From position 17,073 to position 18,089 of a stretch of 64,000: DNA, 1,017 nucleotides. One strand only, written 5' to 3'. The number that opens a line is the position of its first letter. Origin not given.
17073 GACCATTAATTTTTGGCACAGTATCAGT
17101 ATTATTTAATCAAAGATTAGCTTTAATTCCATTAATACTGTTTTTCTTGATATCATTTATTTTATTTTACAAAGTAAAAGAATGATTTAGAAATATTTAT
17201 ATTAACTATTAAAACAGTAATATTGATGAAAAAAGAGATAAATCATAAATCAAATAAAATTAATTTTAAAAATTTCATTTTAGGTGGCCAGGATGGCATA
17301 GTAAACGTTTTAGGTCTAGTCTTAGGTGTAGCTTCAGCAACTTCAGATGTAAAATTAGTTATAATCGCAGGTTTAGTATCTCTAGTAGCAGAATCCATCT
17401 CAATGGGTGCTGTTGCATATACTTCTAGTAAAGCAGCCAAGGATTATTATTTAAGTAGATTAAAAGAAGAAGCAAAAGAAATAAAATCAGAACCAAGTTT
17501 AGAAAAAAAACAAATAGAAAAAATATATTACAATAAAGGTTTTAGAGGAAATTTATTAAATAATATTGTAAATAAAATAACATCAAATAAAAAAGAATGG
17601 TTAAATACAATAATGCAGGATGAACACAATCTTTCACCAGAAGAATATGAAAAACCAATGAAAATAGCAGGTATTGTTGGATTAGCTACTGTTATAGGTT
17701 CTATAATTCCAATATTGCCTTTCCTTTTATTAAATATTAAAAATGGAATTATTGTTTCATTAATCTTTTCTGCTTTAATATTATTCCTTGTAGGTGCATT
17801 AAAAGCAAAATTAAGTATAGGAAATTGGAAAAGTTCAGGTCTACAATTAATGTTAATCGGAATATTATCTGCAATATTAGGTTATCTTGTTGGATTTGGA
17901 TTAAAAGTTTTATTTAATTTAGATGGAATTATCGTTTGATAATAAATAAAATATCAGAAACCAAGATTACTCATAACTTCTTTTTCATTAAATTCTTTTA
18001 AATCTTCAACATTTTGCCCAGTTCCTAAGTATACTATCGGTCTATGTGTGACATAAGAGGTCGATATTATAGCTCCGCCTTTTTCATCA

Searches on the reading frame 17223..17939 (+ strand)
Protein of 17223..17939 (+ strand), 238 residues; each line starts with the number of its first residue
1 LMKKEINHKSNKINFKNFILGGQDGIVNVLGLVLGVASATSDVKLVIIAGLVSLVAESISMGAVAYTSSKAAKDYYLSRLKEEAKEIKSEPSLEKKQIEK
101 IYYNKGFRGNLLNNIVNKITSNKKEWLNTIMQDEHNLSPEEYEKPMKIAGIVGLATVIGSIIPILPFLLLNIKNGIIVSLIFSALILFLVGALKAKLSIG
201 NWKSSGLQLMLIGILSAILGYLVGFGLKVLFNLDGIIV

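Call 55: search_protein_families(library=pfam, proteins=[window:17223-17939:+], max_evalue=0.001)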
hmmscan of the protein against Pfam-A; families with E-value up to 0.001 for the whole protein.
window:17223-17939:+ (238 aa): 1 family
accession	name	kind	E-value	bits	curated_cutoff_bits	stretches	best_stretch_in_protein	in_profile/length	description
PF01988.24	VIT1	-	5.4e-57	193.5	28.1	1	16-224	2-213/214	VIT family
